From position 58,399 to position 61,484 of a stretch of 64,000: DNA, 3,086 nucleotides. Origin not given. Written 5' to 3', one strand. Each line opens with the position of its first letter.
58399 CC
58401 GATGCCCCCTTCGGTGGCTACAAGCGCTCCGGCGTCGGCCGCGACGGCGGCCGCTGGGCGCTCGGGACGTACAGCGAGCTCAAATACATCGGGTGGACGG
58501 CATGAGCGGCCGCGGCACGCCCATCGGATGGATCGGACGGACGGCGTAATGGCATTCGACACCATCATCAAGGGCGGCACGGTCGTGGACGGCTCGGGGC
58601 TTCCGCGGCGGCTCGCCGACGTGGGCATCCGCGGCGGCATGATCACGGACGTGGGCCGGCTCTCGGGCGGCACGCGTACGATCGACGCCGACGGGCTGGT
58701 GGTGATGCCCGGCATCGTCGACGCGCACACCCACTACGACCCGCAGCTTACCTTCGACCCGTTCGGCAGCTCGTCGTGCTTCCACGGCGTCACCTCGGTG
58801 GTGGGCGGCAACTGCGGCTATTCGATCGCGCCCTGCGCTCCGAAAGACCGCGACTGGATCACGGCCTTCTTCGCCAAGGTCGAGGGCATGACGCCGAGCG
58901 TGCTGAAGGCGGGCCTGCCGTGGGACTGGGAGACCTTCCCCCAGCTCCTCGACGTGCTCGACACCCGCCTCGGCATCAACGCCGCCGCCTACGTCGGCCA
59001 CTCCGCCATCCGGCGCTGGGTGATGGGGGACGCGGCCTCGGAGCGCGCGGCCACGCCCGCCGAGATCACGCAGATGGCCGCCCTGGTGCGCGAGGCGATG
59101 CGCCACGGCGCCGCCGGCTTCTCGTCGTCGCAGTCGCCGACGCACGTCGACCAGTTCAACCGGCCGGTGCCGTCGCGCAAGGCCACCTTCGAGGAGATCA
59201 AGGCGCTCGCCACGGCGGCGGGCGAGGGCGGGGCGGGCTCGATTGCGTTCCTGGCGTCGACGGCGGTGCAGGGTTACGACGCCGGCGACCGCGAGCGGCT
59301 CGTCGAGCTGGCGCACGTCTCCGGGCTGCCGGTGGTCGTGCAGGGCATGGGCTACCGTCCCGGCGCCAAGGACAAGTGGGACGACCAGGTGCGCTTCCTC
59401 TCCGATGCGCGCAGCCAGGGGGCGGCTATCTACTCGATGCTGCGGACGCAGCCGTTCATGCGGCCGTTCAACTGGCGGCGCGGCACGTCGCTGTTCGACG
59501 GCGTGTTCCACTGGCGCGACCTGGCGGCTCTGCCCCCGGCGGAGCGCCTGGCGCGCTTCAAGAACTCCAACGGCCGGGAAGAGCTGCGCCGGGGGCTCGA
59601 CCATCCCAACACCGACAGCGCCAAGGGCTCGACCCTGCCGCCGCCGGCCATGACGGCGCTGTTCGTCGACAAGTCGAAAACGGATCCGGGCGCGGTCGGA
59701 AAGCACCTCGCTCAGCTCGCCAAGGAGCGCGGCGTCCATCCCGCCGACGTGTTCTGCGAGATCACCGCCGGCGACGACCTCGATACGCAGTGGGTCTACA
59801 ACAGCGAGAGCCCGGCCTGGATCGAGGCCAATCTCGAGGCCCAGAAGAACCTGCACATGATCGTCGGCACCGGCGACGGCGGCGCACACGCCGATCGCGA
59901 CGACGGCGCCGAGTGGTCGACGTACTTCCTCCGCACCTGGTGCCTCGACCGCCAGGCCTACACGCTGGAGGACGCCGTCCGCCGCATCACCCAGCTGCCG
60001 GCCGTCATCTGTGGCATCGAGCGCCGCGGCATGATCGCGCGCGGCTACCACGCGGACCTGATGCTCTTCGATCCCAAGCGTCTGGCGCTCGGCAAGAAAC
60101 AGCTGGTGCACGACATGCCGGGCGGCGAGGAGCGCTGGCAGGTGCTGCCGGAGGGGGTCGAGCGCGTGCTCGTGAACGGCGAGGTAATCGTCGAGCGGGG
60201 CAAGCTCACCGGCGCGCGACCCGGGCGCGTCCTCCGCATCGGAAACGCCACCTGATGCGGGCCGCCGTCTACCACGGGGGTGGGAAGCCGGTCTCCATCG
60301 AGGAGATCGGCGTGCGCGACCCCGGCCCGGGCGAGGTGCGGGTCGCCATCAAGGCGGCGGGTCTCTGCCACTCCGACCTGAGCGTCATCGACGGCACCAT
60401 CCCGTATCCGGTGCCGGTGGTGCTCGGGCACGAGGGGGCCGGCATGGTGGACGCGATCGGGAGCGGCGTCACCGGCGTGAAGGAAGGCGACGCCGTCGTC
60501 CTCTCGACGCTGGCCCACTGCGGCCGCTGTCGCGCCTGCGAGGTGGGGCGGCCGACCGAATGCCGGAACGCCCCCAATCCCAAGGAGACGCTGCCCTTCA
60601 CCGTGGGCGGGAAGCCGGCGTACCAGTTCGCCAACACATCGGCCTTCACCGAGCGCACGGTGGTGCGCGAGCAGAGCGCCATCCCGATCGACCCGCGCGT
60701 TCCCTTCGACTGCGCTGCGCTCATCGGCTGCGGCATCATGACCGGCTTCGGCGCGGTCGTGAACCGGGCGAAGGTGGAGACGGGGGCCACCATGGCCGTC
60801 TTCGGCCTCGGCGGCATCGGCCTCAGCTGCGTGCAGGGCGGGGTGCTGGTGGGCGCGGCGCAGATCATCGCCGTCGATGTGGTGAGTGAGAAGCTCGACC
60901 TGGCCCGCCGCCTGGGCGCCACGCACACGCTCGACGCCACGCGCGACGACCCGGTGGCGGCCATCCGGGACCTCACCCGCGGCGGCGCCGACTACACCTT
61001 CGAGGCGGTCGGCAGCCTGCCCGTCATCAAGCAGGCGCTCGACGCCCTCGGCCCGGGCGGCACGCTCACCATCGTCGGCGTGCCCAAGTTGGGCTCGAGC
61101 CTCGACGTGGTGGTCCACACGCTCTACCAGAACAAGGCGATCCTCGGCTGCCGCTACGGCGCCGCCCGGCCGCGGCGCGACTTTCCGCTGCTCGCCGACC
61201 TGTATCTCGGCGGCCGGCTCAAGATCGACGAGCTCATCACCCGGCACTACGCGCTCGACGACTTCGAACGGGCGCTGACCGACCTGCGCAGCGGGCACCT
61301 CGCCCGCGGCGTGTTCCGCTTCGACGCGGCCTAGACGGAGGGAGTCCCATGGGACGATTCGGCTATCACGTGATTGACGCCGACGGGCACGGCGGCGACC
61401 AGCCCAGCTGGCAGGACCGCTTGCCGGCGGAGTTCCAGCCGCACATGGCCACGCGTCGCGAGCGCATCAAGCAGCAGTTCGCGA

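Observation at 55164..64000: TetR-governed oxidative/hydrolytic catabolic operon of unknown substrate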

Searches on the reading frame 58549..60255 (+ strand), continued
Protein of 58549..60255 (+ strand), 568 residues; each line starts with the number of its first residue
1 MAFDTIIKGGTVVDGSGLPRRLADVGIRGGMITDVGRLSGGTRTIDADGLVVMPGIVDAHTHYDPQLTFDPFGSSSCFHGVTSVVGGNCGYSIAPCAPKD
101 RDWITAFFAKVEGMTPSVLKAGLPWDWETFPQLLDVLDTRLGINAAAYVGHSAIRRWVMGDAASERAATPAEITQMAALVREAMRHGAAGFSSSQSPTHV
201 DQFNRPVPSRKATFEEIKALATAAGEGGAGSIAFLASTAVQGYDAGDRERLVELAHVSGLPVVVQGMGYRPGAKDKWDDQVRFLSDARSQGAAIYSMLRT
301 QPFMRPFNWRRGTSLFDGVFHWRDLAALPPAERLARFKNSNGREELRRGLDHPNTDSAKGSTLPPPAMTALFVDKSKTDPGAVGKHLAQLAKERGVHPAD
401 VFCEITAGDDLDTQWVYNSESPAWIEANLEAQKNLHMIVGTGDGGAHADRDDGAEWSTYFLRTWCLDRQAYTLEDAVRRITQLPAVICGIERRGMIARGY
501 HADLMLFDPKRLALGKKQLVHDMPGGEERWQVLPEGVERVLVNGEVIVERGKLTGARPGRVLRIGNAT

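Call 89: fold_search(model_id=the predicted structure, library=pdb)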
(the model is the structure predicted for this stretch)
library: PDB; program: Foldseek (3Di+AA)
matches with E <= 10: 1362; with E <= 0.001: 267
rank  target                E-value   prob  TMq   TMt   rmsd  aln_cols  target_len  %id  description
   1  9gv8                  1.6e-27  1.00  0.63  0.73   6.2       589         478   23  N-Acyl-D-amino-acid deacylase (D-acylase) from Klebsiella pneumoniae in the absence of glycerol (released 2025-06-18)
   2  9g5m                  1.9e-27  1.00  0.62  0.71   6.3       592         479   23  N-Acyl-D-amino-acid deacylase (D-acylase) from Klebsiella pneumoniae in an open conformation (released 2025-06-18)
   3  1rjq                  7.7e-27  1.00  0.58  0.69   7.6       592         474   25  The crystal structure of the D-aminoacylase mutant D366A (released 2004-04-20)
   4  1v4y                  7.7e-27  1.00  0.58  0.69   7.7       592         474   26  The functional role of the binuclear metal center in D-aminoacylase. One-metal activation and second-metal attenuation (released 2004-04-20)
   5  9kb4                  9.1e-27  1.00  0.61  0.71   6.7       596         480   20  The structure of the PpOngB-citrate (released 2025-10-08)
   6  1m7j                  9.1e-27  1.00  0.58  0.68   7.7       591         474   25  Crystal structure of D-aminoacylase defines a novel subset of amidohydrolases (released 2003-02-25)
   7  9kb3                  1.1e-26  1.00  0.59  0.69   7.5       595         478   20  The structure of the carbohydrate deacetylase inactive mutant PpOngB in complex with GlcNAc1A. (released 2025-03-19)
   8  3gip_A                2.1e-26  1.00  0.59  0.70   7.3       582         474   24  Crystal structure of N-acyl-D-Glutamate Deacylase from Bordetella Bronchiseptica complexed with zinc, acetate and form (released 2009-09-01)
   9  9kb1                  3.6e-26  1.00  0.60  0.71   6.9       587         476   21  The Structure of the Carbohydrate Deacetylase PpOngB from Pseudoalteromonas prydzensis ACAM 620. (released 2025-03-19)
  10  4tqt_A                1.4e-14  1.00  0.45  0.52  12.6       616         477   15  Crystal structure of Dihydropyrimidinase from Brucella suis (released 2014-08-06)
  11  8hfd_A                1.8e-14  1.00  0.46  0.56  13.2       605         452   16  Crystal structure of allantoinase from E. coli BL21 (released 2023-10-18)
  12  3e74_C                2.7e-14  1.00  0.45  0.57  11.2       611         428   15  Crystal structure of E. coli allantoinase with iron ions at the metal center (released 2009-02-24)
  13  3e74_A                4.1e-14  1.00  0.46  0.59  11.0       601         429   15  Crystal structure of E. coli allantoinase with iron ions at the metal center (released 2009-02-24)
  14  8hfd_C                4.6e-14  1.00  0.43  0.54  13.5       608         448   16  Crystal structure of allantoinase from E. coli BL21 (released 2023-10-18)
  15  1gkr_A                4.8e-14  1.00  0.44  0.54  11.7       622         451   16  L-Hydantoinase (Dihydropyrimidinase) from Arthrobacter aurescens (released 2002-07-25)
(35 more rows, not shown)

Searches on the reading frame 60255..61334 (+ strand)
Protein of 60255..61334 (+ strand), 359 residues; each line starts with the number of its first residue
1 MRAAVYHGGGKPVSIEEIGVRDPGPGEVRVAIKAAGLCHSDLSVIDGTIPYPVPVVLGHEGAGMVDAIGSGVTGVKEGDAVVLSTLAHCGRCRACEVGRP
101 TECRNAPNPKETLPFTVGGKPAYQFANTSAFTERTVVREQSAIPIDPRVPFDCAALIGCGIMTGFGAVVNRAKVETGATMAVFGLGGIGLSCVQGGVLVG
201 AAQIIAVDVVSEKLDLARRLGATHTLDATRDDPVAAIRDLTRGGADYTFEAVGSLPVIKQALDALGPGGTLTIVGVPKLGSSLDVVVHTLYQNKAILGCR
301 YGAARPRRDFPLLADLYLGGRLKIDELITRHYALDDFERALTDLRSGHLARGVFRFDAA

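Call 8: search_protein_families(library=pfam, proteins=[window:60255-61334:+])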
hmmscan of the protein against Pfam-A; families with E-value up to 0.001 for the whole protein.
window:60255-61334:+ (359 aa): 4 families
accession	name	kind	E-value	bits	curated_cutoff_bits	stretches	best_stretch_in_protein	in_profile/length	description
PF00107.32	ADH_zinc_N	-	4.8e-27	94.9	31.8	1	187-316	1-126/129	Zinc-binding dehydrogenase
PF08240.17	ADH_N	-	2.3e-24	86.1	23.5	1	24-145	1-102/104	Alcohol dehydrogenase GroES-like domain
PF16912.11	Glu_dehyd_C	-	1.4e-10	41.4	34.9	1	178-343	32-200/211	Glucose dehydrogenase C-terminus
PF13602.12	ADH_zinc_N_2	-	3.2e-07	31.8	27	1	220-348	1-127/134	Zinc-binding dehydrogenase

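Call 9: search_protein_families(library=ncbifam, proteins=[window:60255-61334:+])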
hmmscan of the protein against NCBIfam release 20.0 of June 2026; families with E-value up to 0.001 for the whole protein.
window:60255-61334:+ (359 aa): 21 families
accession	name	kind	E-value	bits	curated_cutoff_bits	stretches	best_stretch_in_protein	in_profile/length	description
TIGR03989.1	Rxyl_3153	subfamily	6.5e-96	321.8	440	1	2-356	3-370/370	NDMA-dependent alcohol dehydrogenase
TIGR03451.1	mycoS_dep_FDH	equivalog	1.2e-94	317.1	512.9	1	2-354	3-356/358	S-(hydroxymethyl)mycothiol dehydrogenase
TIGR02818.1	adh_III_F_hyde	equivalog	2.2e-81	273.8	543.95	1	2-355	3-367/368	S-(hydroxymethyl)glutathione dehydrogenase/class III alcohol dehydrogenase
NF041097.1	keto_inos_dh_IolM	equivalog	5.8e-44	150.3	450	1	14-346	41-379/389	scyllo-inosose 3-dehydrogenase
TIGR00692.1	tdh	equivalog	8.3e-40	136.8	458.35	1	13-354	11-338/340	L-threonine 3-dehydrogenase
NF006940.0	PRK09422.1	equivalog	2.9e-38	131.7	344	1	1-302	1-286/338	alcohol dehydrogenase AdhP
NF003808.0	PRK05396.1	equivalog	3.6e-36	124.7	380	1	2-354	2-338/341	L-threonine 3-dehydrogenase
NF007489.0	PRK10083.1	equivalog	3.2e-33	115.1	376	1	13-341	12-320/339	Zn-dependent oxidoreductase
NF010344.0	PRK13771.1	subfamily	7.9e-32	110.5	349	1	1-346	1-322/334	putative alcohol dehydrogenase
NF007642.0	PRK10309.1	equivalog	2e-29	102.9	550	1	24-346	24-335/347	galactitol-1-phosphate 5-dehydrogenase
TIGR03366.1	HpnZ_proposed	hypoth_equivalog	3.6e-28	98.7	328.1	1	25-276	5-254/315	putative phosphonate catabolism associated alcohol dehydrogenase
TIGR03201.1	dearomat_had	equivalog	7.7e-28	97.6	338.65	1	9-352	7-344/349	6-hydroxycyclohex-1-ene-1-carbonyl-CoA dehydrogenase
NF047908.1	AldhRedAhr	equivalog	2.7e-27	95.5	470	1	17-348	20-326/335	NADPH-dependent aldehyde reductase Ahr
NF041172.1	AcrlCoa_red_Thmprot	equivalog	4.9e-27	94.7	500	1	1-347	1-324/334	acryloyl-CoA reductase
NF007375.0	PRK09880.1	equivalog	7.7e-21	74.2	469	1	27-342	29-328/344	L-idonate 5-dehydrogenase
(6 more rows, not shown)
